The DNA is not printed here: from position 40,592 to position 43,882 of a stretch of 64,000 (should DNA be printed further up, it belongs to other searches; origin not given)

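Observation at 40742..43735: Fusion of a surface LRR/NHL-propeller/TPR ectodomain to a Yip1-like five-TM domain, embedded inside an ABC importer operon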

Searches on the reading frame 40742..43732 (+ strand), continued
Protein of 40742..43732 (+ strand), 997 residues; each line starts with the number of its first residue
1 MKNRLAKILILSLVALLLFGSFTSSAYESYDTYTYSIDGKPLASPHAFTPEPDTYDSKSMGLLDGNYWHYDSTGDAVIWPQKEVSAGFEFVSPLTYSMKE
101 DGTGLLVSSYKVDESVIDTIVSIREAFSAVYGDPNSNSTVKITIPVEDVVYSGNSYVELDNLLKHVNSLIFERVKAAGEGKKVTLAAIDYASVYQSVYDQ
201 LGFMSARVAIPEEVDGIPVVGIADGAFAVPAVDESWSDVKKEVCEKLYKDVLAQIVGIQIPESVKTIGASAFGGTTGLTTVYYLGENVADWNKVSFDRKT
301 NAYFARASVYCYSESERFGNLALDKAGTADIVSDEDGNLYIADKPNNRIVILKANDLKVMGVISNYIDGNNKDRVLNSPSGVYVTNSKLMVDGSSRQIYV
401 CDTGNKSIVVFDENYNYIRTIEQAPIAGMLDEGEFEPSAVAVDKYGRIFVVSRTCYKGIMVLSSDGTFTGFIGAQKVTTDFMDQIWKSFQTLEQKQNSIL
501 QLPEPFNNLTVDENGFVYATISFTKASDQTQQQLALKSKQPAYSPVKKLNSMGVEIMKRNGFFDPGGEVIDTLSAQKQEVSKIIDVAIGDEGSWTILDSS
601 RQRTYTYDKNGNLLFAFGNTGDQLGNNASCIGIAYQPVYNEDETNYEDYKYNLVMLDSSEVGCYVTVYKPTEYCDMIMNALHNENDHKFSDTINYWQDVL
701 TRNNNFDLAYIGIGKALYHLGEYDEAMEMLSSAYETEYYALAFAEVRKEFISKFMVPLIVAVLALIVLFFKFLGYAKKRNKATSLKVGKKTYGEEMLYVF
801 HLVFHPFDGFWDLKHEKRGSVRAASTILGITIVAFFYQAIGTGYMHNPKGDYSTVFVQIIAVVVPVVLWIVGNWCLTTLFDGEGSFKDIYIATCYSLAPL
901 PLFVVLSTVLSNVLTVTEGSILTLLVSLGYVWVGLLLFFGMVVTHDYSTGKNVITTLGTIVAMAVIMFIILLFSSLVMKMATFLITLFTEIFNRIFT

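Call 65: find_homologous_proteins(query=L088:11734-13890:+)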
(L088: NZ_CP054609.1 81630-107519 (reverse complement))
Query L088:11734-13890:+ (719 aa): 2955 proteins with E <= 0.001 among 8000 candidates; the best 120 are listed.
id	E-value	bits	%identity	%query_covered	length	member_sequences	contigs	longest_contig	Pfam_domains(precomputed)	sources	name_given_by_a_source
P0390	0.0e+0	1465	90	100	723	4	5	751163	PF04893.23,PF01436.28,PF08450.19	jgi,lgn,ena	-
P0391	0.0e+0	1247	78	96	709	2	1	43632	PF04893.23,PF01436.28,PF25021.2,PF08450.19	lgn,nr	nr:YIP1 family protein [Paenibacillus phyllosphaerae]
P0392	0.0e+0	1205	73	100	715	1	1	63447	PF04893.23,PF01436.28,PF06739.18,PF08450.19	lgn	-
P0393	0.0e+0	1198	75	96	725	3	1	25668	PF04893.23,PF01436.28,PF08450.19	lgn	-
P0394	0.0e+0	1192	73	100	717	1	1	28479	PF04893.23,PF01436.28,PF08450.19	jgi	jgi:streptogramin lyase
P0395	0.0e+0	1192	73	100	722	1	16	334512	PF04893.23,PF01436.28,PF08450.19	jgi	jgi:streptogramin lyase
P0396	0.0e+0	1182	72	100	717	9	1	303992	PF04893.23,PF13449.13,PF01436.28,PF25021.2,PF08450.19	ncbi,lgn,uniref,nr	ncbi:YIP1 family protein [Paenibacillus naphthalenovorans]|uniref:YIP1 family protein n=1 Tax=Paenib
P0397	0.0e+0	1171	73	99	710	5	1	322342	PF04893.23,PF01436.28,PF08450.19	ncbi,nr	ncbi:nuclease PIN [Paenibacillus sp. Soil522]|nr:nuclease PIN [Paenibacillus sp. Soil522]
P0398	0.0e+0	1164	71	100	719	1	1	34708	PF04893.23,PF17170.11,PF13449.13,PF01436.28,PF06739.18,PF08450.19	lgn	-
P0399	0.0e+0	1164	71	100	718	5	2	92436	PF04893.23,PF01436.28,PF25021.2,PF08450.19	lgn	-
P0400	0.0e+0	1156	72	99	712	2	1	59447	PF04893.23,PF01436.28,PF08450.19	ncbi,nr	ncbi:nuclease PIN [Paenibacillus sp. FSL H8-0548]|nr:nuclease PIN [Paenibacillus sp. FSL H8-0548]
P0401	0.0e+0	1155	72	97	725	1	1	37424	PF14559.13,PF04893.23,PF01436.28,PF07719.24,PF08450.19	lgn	-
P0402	0.0e+0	1155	72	100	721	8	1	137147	PF04893.23,PF01436.28,PF08450.19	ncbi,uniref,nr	ncbi:YIP1 family protein [Paenibacillus luteus]|uniref:YIP1 family protein n=1 Tax=Paenibacillus lut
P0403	0.0e+0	1153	70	100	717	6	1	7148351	PF04893.23,PF17170.11,PF01436.28,PF06739.18,PF08450.19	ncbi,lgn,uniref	ncbi:YIP1 family protein [Candidatus Pristimantibacillus sp. PTI5]|uniref:YIP1 family protein n=1 Ta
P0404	0.0e+0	1148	72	96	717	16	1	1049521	PF04893.23,PF01436.28,PF08450.19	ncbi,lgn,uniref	ncbi:SMP-30/gluconolactonase/LRE family protein [Paenibacillus sp. NRS-1760]|uniref:SMP-30/gluconola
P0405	0.0e+0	1146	71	100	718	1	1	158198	PF04893.23,PF01436.28,PF25021.2,PF08450.19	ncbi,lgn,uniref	ncbi:YIP1 family protein [Paenibacillus sp. 2TAB23]|uniref:YIP1 family protein n=1 Tax=Paenibacillus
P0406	0.0e+0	1144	71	100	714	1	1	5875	PF04893.23,PF01436.28,PF08450.19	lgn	-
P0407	0.0e+0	1131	74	93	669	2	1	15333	PF04893.23,PF01436.28,PF08450.19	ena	-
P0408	0.0e+0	1130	68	100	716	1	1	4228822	PF04893.23,PF01436.28,PF25021.2,PF08450.19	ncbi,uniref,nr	ncbi:YIP1 family protein [Paenibacillus protaetiae]|uniref:Nuclease PIN n=1 Tax=Paenibacillus protae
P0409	0.0e+0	1110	68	100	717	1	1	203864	PF04893.23,PF01436.28,PF25021.2,PF08450.19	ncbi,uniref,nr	ncbi:YIP1 family protein [Paenibacillus kobensis]|uniref:YIP1 family protein n=1 Tax=Paenibacillus k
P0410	0.0e+0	1107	67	100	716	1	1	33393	PF04893.23,PF01436.28,PF08450.19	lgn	-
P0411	0.0e+0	1105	68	99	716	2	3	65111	PF04893.23,PF01436.28,PF25021.2,PF08450.19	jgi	-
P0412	0.0e+0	1102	66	100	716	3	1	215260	PF04893.23,PF01436.28,PF25021.2,PF08450.19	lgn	-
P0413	0.0e+0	1090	76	87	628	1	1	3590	PF04893.23,PF01436.28,PF06739.18,PF08450.19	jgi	jgi:DNA-binding beta-propeller fold protein YncE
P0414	0.0e+0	1084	68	96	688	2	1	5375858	PF04893.23,PF13449.13,PF01436.28,PF08450.19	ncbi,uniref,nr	ncbi:YIP1 family protein [Paenibacillus sp. 32O-W]|uniref:YIP1 family protein n=1 Tax=Paenibacillus 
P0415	0.0e+0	1082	70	96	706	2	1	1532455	PF04893.23,PF01436.28,PF08450.19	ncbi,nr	ncbi:SMP-30/gluconolactonase/LRE family protein [Paenibacillus sp. GSMTC-2017]|nr:SMP-30/gluconolact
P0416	0.0e+0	1082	67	99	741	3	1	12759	PF14559.13,PF04893.23,PF00515.35,PF13449.13,PF01436.28,PF07719.24,PF08450.19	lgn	-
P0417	0.0e+0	1082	68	100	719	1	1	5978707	PF04893.23,PF01436.28,PF08450.19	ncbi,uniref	ncbi:YIP1 family protein [Paenibacillus sp. FA6]|uniref:YIP1 family protein n=1 Tax=Paenibacillus sp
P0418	0.0e+0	1081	67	98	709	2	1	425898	PF04893.23,PF01436.28,PF25021.2,PF08450.19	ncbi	-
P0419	0.0e+0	1079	67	100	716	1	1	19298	PF04893.23,PF01436.28,PF25021.2,PF08450.19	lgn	-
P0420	0.0e+0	1064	67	96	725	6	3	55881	PF04893.23,PF13449.13,PF01436.28,PF25021.2,PF08450.19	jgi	-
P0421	0.0e+0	1046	67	96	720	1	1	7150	PF04893.23,PF01436.28,PF08450.19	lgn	-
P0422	0.0e+0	1039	76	83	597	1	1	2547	PF04893.23,PF01436.28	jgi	jgi:hypothetical protein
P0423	0.0e+0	1027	65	96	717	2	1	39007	PF04893.23,PF13449.13,PF01436.28,PF08450.19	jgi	jgi:tetratricopeptide (TPR) repeat protein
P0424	7.7e-281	951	62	96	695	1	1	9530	PF04893.23,PF01436.28,PF08450.19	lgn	-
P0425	1.8e-280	950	59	100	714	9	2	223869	PF14559.13,PF04893.23,PF01436.28,PF07719.24,PF08450.19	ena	-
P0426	5.2e-271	919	60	95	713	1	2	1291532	PF04893.23,PF01436.28,PF25021.2,PF08450.19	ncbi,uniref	ncbi:YIP1 family protein [Paenibacillus hodogayensis]|uniref:YIP1 family protein n=1 Tax=Paenibacill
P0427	1.5e-267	907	57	100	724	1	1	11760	PF04893.23,PF01436.28,PF25021.2,PF08450.19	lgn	-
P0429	7.2e-263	892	57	100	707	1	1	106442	PF04893.23,PF01436.28,PF08450.19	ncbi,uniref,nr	ncbi:YIP1 family protein [Paenibacillus koleovorans]|uniref:YIP1 family protein n=1 Tax=Paenibacillu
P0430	1.6e-262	891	58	95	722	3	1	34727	PF04893.23,PF13449.13,PF01436.28,PF25021.2,PF08450.19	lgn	-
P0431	4.0e-262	889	59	95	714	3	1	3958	PF04893.23,PF01436.28,PF25021.2,PF06739.18,PF08450.19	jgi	jgi:hypothetical protein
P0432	3.9e-259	879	57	98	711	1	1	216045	PF04893.23,PF01436.28,PF25021.2,PF08450.19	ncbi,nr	ncbi:nuclease PIN [Paenibacillaceae bacterium]|nr:nuclease PIN [Paenibacillaceae bacterium]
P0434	5.2e-253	859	54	100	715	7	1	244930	PF04893.23,PF13449.13,PF01436.28,PF25021.2,PF06739.18,PF08450.19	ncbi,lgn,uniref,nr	ncbi:SMP-30/gluconolactonase/LRE family protein [Paenibacillus sp. OAS669]|uniref:SMP-30/gluconolact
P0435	1.3e-252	858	54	99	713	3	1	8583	PF04893.23,PF01436.28,PF08450.19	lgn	-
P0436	3.0e-251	853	55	95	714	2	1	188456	PF04893.23,PF01436.28,PF08450.19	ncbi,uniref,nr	ncbi:SMP-30/gluconolactonase/LRE family protein [Paenibacillus filicis]|uniref:SMP-30/gluconolactona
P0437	3.2e-251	853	55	95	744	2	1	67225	PF04893.23,PF01436.28,PF06739.18,PF08450.19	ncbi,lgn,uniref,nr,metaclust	ncbi:SMP-30/gluconolactonase/LRE family protein [Cohnella thermotolerans]|uniref:SMP-30/gluconolacto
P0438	1.0e-249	848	54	100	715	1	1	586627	PF14559.13,PF04893.23,PF01436.28,PF25021.2,PF06739.18,PF08450.19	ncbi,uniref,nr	ncbi:nuclease PIN [Paenibacillus doosanensis]|uniref:YIP1 family protein n=1 Tax=Paenibacillus doosa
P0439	1.4e-249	848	54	100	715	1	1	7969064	PF04893.23,PF01436.28,PF25021.2,PF06739.18,PF08450.19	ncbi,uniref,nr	ncbi:Serine/threonine-protein kinase PknD [Paenibacillus konkukensis]|uniref:Serine/threonine-protei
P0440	1.6e-249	848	54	96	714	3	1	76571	PF04893.23,PF01436.28,PF08450.19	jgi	jgi:hypothetical protein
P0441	1.8e-249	848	55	98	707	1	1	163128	PF04893.23,PF13432.13,PF01436.28,PF07719.24,PF08450.19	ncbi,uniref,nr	ncbi:SMP-30/gluconolactonase/LRE family protein [Paenibacillus cremeus]|uniref:Nuclease PIN n=1 Tax=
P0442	2.9e-249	847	56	95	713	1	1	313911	PF04893.23,PF01436.28,PF08450.19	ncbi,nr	nr:SMP-30/gluconolactonase/LRE family protein [Paenibacillus periandrae]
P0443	5.0e-249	846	55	96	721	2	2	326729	PF14559.13,PF04893.23,PF01436.28,PF25021.2,PF08450.19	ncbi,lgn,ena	-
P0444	7.6e-249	845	56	95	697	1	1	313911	PF04893.23,PF01436.28,PF08450.19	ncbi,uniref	ncbi:SMP-30/gluconolactonase/LRE family protein [Paenibacillus periandrae]|uniref:SMP-30/gluconolact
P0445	8.3e-249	845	55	95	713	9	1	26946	PF04893.23,PF01436.28,PF08450.19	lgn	-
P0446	1.2e-248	845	55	96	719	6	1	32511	PF04893.23,PF01436.28,PF08450.19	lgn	-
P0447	3.9e-248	843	54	97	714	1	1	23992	PF04893.23,PF01436.28,PF08450.19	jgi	jgi:tetratricopeptide (TPR) repeat protein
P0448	4.6e-248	843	55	97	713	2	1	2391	PF04893.23,PF01436.28,PF08450.19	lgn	-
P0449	2.4e-247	841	53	100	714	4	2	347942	PF14559.13,PF04893.23,PF01436.28,PF08450.19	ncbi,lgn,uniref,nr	ncbi:YIP1 family protein [Paenibacillus allorhizosphaerae]|uniref:Yip1 domain-containing protein n=1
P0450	1.9e-246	838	53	99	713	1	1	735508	PF04893.23,PF01436.28,PF08450.19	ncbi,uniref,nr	ncbi:YIP1 family protein [Paenibacillus agricola]|uniref:Nuclease PIN n=1 Tax=Paenibacillus agricola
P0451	4.8e-246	836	53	96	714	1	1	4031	PF14559.13,PF04893.23,PF01436.28,PF08450.19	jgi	jgi:tetratricopeptide (TPR) repeat protein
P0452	9.8e-246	835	53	99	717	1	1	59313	PF14559.13,PF04893.23,PF01436.28,PF08450.19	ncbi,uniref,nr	ncbi:YIP1 family protein [Paenibacillus thalictri]|uniref:Nuclease PIN n=1 Tax=Paenibacillus thalict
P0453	1.4e-245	835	54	95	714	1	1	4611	PF04893.23,PF13449.13,PF01436.28,PF25021.2,PF06739.18,PF08450.19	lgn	-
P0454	1.6e-245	834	52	99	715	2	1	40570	PF14559.13,PF04893.23,PF01436.28,PF08450.19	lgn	-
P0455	1.9e-245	834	55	95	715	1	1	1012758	PF04893.23,PF13449.13,PF01436.28,PF25021.2,PF06739.18,PF08450.19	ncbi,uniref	ncbi:SMP-30/gluconolactonase/LRE family protein [Paenibacillus sp. NPDC056579]|uniref:SMP-30/glucono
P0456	2.0e-245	834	55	95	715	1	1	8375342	PF04893.23,PF13449.13,PF01436.28,PF25021.2,PF06739.18,PF08450.19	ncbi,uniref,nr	ncbi:SMP-30/gluconolactonase/LRE family protein [Paenibacillus sp. H1-7]|uniref:SMP-30/gluconolacton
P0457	2.5e-245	834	54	95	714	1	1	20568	PF04893.23,PF13449.13,PF01436.28,PF25021.2,PF06739.18,PF08450.19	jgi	-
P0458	4.7e-245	833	55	95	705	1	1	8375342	PF04893.23,PF13449.13,PF01436.28,PF25021.2,PF06739.18,PF08450.19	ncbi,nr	ncbi:nuclease PIN [Paenibacillus sp. H1-7]|nr:nuclease PIN [Paenibacillus sp. H1-7]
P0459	1.1e-244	832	52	100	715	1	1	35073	PF04893.23,PF13449.13,PF01436.28,PF25021.2,PF06739.18,PF08450.19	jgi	jgi:sugar lactone lactonase YvrE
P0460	2.5e-244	831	54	96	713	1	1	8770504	PF04893.23,PF01436.28,PF08450.19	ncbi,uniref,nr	ncbi:YIP1 family protein [Paenibacillus hamazuiensis]|uniref:YIP1 family protein n=1 Tax=Paenibacill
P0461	2.7e-244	830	55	97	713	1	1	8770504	PF14559.13,PF04893.23,PF01436.28,PF08450.19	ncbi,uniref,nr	ncbi:YIP1 family protein [Paenibacillus hamazuiensis]|uniref:YIP1 family protein n=1 Tax=Paenibacill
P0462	1.9e-243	828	53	95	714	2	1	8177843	PF04893.23,PF01436.28,PF08450.19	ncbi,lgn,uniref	ncbi:YIP1 family protein [Paenibacillus sp. S-38]|uniref:YIP1 family protein n=1 Tax=Paenibacillus s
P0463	2.6e-243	827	54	95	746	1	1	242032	PF04893.23,PF01436.28,PF08450.19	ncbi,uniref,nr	ncbi:YIP1 family protein [Cohnella fermenti]|uniref:Nuclease PIN n=1 Tax=Cohnella fermenti TaxID=256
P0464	9.0e-243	825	51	100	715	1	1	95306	PF04893.23,PF01436.28,PF25021.2,PF06739.18,PF08450.19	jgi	jgi:sugar lactone lactonase YvrE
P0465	1.4e-242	825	53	95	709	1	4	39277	PF04893.23,PF01436.28,PF08450.19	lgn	-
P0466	6.7e-242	823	53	99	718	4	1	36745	PF04893.23,PF13449.13,PF01436.28,PF08450.19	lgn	-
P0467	8.3e-242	822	53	95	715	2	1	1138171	PF04893.23,PF01436.28,PF08450.19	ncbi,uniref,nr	ncbi:nuclease PIN [Paenibacillus piri]|uniref:Nuclease PIN n=1 Tax=Paenibacillus piri TaxID=2547395 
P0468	1.1e-241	822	53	98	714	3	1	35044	PF04893.23,PF01436.28,PF25021.2,PF08450.19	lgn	-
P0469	3.3e-240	817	52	99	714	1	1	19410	PF04893.23,PF01436.28,PF08450.19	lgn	-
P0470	4.1e-240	817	52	97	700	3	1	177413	PF04893.23,PF01436.28,PF25021.2,PF06739.18,PF08450.19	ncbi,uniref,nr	ncbi:nuclease PIN [Paenibacillus sp. LMG 31456]|uniref:Nuclease PIN n=2 Tax=Paenibacillus foliorum T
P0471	4.8e-239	813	53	95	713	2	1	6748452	PF04893.23,PF01436.28,PF08450.19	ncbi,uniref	ncbi:YIP1 family protein [Paenibacillus sp. TAB 01]|uniref:YIP1 family protein n=1 Tax=Paenibacillus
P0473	1.4e-237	808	52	99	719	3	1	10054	PF14559.13,PF04893.23,PF01436.28,PF08450.19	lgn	-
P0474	5.2e-237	806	52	98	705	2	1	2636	PF04893.23,PF13449.13,PF01436.28,PF06739.18,PF08450.19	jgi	jgi:hypothetical protein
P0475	5.8e-237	806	50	99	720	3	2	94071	PF14559.13,PF04893.23,PF01436.28,PF08450.19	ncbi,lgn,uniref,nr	ncbi:nuclease PIN [Cohnella sp. CIP 111063]|uniref:YIP1 family protein n=1 Tax=unclassified Cohnella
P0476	1.2e-236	805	53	96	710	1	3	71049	PF14559.13,PF04893.23,PF01436.28,PF06739.18,PF07719.24,PF08450.19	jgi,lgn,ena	jgi:Gluconolactonase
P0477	2.1e-236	804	52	96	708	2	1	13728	PF04893.23,PF01436.28,PF08450.19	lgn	-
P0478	9.5e-236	802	52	98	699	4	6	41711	PF14559.13,PF04893.23,PF13449.13,PF01436.28,PF08450.19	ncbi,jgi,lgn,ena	-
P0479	5.8e-235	800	51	96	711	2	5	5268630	PF14559.13,PF04893.23,PF01436.28,PF08450.19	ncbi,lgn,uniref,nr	ncbi:MAG: nuclease PIN [Candidatus Pristimantibacillus lignocellulolyticus]|uniref:Nuclease PIN n=1 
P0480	7.8e-235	799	52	98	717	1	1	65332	PF14559.13,PF04893.23,PF13449.13,PF01436.28,PF08450.19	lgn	-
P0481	3.7e-234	797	51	97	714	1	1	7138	PF04893.23,PF13449.13,PF01436.28,PF08450.19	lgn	-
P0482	4.1e-234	797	50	99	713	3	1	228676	PF04893.23,PF01436.28,PF08450.19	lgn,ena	-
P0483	5.1e-234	796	52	96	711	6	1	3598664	PF14559.13,PF04893.23,PF01436.28,PF08450.19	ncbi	ncbi:YIP1 family protein [Paenibacillus sp. Marseille-Q7038]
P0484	1.1e-233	795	52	99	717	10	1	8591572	PF14559.13,PF04893.23,PF01436.28,PF08450.19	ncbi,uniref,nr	ncbi:YIP1 family protein [Paenibacillus sp. PAMC21692]|uniref:YIP1 family protein n=1 Tax=Paenibacil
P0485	1.3e-233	795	51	96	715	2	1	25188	PF14559.13,PF04893.23,PF01436.28,PF08450.19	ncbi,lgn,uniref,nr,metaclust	ncbi:YIP1 family protein [Paenibacillus daejeonensis]|uniref:YIP1 family protein n=1 Tax=Paenibacill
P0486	1.5e-233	795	50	99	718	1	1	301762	PF14559.13,PF04893.23,PF01436.28,PF08450.19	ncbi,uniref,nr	ncbi:YIP1 family protein [Paenibacillus soyae]|uniref:YIP1 family protein n=1 Tax=Paenibacillus soya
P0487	3.3e-231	787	51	95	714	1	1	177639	PF14559.13,PF04893.23,PF01436.28,PF25021.2,PF08450.19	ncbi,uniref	ncbi:YIP1 family protein [Paenibacillus sp. y28]|uniref:YIP1 family protein n=1 Tax=Paenibacillus sp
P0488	4.6e-231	787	50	96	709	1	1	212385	PF04893.23,PF01436.28,PF08450.19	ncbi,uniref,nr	ncbi:serine/threonine-protein kinase PknD [Ruminiclostridium hungatei]|uniref:Serine/threonine-prote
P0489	3.4e-230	784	51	99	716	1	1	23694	PF04893.23,PF01436.28,PF06739.18,PF08450.19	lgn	-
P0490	5.3e-229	780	51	100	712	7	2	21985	PF04893.23,PF01436.28,PF08450.19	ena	-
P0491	1.8e-228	778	50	96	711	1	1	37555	PF04893.23,PF01436.28,PF08450.19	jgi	-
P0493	5.3e-227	773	49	99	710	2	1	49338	PF14559.13,PF04893.23,PF01436.28,PF08450.19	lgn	-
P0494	5.5e-227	773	50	95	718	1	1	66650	PF14559.13,PF04893.23,PF01436.28,PF08450.19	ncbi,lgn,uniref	ncbi:YIP1 family protein [Paenibacillus sp. GCM10023252]|uniref:YIP1 family protein n=1 Tax=Paenibac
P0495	7.0e-226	770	50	99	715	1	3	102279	PF04893.23,PF00515.35,PF13432.13,PF01436.28,PF07719.24,PF08450.19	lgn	-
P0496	4.5e-218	744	49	99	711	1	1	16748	PF04893.23,PF24684.2,PF01436.28,PF25021.2,PF08450.19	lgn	-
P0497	8.6e-217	740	47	98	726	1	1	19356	PF04893.23,PF01436.28,PF08450.19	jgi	jgi:tetratricopeptide (TPR) repeat protein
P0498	7.3e-216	736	50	95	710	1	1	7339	PF04893.23,PF01436.28,PF08450.19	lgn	-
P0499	5.2e-211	720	50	96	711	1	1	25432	PF04893.23,PF01436.28,PF08450.19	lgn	-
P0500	9.1e-209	713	46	100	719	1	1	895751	PF04893.23,PF01436.28,PF08450.19,PF13374.13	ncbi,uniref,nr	ncbi:YIP1 family protein [Paenibacillus alkalitolerans]|uniref:YIP1 family protein n=1 Tax=Paenibaci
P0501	9.6e-209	713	48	95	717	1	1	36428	PF04893.23,PF13449.13,PF13432.13,PF01436.28,PF08450.19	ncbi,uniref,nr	ncbi:YIP1 family protein [Paenibacillus eucommiae]|uniref:DNA-binding beta-propeller fold protein Yn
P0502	2.5e-208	712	45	99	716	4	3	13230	PF04893.23,PF13449.13,PF01436.28,PF08450.19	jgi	jgi:streptogramin lyase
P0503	5.6e-208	710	45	100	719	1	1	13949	PF04893.23,PF24684.2,PF01436.28,PF06739.18,PF08450.19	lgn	-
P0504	6.0e-208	710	45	98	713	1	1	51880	PF04893.23,PF01436.28,PF08450.19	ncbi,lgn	-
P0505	1.0e-207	710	48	95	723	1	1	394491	PF04893.23,PF01436.28,PF08450.19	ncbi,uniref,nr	ncbi:YIP1 family protein [Paenibacillus filicis]|uniref:YIP1 family protein n=1 Tax=Paenibacillus gy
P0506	6.4e-207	707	47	96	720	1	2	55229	PF04893.23,PF24684.2,PF01436.28,PF08450.19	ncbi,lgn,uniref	ncbi:YIP1 family protein [Marinicrinis lubricantis]|uniref:YIP1 family protein n=1 Tax=Marinicrinis 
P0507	1.3e-204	699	46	96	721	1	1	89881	PF04893.23,PF01436.28,PF08450.19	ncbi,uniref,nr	ncbi:YIP1 family protein [Paenibacillus koleovorans]|uniref:YIP1 family protein n=1 Tax=Paenibacillu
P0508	1.6e-204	699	46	96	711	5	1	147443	PF14559.13,PF04893.23,PF00515.35,PF13432.13,PF01436.28,PF07719.24,PF08450.19,PF13374.13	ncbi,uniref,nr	ncbi:DUF1282 domain-containing protein [Paenibacillus hemerocallicola]|uniref:DUF1282 domain-contain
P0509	2.2e-204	699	46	95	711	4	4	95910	PF04893.23,PF00515.35,PF01436.28,PF06739.18,PF07719.24,PF08450.19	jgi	jgi:tetratricopeptide (TPR) repeat protein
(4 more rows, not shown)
